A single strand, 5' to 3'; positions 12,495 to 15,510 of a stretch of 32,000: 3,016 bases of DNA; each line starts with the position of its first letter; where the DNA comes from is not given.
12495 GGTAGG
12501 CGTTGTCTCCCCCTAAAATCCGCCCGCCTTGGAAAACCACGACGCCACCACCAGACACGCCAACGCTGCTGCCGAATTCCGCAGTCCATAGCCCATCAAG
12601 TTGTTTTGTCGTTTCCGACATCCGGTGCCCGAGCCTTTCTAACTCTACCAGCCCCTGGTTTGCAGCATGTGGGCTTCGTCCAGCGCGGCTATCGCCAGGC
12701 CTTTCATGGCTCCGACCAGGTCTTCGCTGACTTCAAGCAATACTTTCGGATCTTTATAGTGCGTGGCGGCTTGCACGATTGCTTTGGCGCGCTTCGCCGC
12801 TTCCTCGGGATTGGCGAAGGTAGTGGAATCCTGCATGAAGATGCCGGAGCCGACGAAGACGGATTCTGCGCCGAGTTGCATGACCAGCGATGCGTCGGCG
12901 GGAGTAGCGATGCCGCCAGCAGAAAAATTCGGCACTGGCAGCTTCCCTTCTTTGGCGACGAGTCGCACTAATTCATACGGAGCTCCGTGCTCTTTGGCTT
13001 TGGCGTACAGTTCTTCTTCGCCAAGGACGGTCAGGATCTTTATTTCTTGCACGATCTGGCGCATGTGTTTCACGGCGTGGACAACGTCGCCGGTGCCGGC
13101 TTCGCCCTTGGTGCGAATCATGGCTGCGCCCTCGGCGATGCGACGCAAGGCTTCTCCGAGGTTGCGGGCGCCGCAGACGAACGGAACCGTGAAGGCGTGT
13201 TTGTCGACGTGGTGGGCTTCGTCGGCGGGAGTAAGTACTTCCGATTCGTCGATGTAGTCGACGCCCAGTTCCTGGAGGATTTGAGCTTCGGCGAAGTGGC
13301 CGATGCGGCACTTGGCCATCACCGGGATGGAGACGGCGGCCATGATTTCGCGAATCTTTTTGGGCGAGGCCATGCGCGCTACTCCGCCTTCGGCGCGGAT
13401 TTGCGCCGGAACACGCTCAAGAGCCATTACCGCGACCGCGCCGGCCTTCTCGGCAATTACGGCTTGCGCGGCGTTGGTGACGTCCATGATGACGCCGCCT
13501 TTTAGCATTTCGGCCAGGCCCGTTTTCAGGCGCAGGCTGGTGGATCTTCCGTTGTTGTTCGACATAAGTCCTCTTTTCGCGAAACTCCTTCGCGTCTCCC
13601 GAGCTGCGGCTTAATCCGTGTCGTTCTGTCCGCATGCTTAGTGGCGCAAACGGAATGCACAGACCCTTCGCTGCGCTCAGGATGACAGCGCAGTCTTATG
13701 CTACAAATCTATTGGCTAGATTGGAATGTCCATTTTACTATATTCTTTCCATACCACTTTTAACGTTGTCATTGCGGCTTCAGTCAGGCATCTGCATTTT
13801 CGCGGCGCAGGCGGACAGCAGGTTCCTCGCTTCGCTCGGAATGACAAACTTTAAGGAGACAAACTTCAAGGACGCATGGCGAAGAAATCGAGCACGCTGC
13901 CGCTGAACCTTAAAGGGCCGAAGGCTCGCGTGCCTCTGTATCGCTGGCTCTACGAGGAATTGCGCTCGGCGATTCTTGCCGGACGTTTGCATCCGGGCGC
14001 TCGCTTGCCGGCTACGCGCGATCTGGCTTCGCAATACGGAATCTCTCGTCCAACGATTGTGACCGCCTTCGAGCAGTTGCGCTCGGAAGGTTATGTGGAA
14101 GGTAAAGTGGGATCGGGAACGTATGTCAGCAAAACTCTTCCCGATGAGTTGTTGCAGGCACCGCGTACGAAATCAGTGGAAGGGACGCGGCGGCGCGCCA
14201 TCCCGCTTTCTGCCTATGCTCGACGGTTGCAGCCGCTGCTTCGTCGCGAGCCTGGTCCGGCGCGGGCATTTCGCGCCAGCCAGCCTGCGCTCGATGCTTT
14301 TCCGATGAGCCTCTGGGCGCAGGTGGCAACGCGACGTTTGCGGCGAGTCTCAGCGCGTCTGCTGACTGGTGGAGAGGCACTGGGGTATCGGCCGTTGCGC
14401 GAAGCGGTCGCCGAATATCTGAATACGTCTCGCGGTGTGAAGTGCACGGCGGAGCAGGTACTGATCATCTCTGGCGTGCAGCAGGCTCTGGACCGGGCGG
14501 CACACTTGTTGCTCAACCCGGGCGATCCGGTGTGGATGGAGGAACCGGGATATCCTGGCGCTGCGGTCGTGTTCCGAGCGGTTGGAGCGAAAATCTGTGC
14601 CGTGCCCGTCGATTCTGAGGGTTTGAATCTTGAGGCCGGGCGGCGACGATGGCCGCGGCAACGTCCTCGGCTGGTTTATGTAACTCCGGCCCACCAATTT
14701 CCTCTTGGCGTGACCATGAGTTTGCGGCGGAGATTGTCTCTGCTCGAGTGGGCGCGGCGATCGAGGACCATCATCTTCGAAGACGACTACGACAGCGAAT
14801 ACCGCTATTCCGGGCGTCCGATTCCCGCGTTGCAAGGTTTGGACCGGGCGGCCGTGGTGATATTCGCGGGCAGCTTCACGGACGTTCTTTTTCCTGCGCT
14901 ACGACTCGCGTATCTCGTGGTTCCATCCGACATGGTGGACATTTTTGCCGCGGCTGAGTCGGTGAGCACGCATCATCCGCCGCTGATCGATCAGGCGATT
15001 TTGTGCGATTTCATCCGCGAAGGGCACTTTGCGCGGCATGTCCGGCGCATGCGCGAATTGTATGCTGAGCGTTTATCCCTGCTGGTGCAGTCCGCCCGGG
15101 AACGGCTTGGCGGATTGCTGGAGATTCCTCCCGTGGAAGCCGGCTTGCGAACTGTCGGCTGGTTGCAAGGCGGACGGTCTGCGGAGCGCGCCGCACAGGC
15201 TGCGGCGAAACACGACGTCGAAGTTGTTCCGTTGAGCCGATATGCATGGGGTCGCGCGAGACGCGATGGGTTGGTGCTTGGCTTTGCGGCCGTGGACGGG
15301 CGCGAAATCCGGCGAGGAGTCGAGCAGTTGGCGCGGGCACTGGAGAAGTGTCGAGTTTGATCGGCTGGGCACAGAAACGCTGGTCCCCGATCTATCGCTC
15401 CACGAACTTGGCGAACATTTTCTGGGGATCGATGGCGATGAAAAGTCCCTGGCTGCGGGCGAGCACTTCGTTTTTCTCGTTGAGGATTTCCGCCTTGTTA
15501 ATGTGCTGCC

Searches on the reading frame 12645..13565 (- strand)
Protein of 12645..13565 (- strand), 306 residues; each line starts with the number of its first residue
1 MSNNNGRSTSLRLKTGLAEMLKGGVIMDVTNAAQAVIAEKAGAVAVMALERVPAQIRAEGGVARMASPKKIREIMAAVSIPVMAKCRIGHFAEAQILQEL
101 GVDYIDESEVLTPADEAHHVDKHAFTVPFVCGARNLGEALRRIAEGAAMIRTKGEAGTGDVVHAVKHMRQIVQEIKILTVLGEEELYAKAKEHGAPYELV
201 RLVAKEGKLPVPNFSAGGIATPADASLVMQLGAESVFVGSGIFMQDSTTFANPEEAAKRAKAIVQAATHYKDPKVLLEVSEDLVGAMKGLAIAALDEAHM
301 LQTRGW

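Call 8: search_protein_families(library=pfam, proteins=[window:12645-13565:-], max_evalue=0.1)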
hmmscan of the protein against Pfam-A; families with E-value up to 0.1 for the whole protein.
window:12645-13565:- (306 aa): 5 families
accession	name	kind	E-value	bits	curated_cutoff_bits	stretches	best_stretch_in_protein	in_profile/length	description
PF01680.23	SOR_SNZ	-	2.6e-106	354.4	27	1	12-216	3-207/207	SOR/SNZ family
PF05690.20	ThiG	-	2.5e-05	24.2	23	1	202-249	169-215/247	Thiazole biosynthesis protein ThiG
PF00977.27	His_biosynth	-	0.0068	16.3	23.6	1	185-245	50-108/228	Histidine biosynthesis protein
PF04131.20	NanE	-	0.0071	16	27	0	195-242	132-176/192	Putative N-acetylmannosamine-6-phosphate epimerase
PF04877.17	Harpin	-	0.044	13.8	25.1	0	20-79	78-136/311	HrpZ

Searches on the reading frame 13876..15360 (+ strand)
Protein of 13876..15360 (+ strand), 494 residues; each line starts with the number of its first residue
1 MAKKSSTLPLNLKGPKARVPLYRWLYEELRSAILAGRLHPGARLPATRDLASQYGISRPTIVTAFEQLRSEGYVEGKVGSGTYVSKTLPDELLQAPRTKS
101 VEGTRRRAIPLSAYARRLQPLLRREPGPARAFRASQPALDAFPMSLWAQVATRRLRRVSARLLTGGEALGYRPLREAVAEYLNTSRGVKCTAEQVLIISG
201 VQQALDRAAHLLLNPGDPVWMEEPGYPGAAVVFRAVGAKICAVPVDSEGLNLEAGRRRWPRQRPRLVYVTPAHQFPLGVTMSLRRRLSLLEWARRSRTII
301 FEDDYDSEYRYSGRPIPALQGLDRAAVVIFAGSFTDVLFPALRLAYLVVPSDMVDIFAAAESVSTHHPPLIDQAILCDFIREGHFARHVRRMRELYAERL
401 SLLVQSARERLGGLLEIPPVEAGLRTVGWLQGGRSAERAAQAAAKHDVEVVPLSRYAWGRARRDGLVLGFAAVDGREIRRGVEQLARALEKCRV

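Call 8: search_protein_families(library=pfam, proteins=[window:13876-15360:+], max_evalue=0.1)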
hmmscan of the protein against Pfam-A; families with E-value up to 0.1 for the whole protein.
window:13876-15360:+ (494 aa): 8 families
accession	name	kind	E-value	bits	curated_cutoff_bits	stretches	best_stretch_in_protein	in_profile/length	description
PF00155.27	Aminotran_1_2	-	5.4e-18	65.7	19.7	1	170-414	43-294/361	Aminotransferase class I and II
PF00392.27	GntR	-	2.6e-17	62.7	27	1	22-84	2-64/64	Bacterial regulatory proteins, gntR family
PF13545.12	HTH_Crp_2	-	0.00015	22.1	27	1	41-79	18-56/70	Crp-like helix-turn-helix domain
PF14502.12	HTH_41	-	0.0034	17.2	25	1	41-77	3-41/48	Helix-turn-helix domain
PF02082.26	Rrf2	-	0.014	16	30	1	39-83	18-63/132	Iron-dependent Transcriptional regulator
PF08279.18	HTH_11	-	0.028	14.7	25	1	49-81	20-53/55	HTH domain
PF13730.12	HTH_36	-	0.058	13.7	25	0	44-74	25-55/55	Helix-turn-helix domain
PF01978.25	TrmB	-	0.097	13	25.6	0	47-80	25-58/68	Sugar-specific transcriptional regulator TrmB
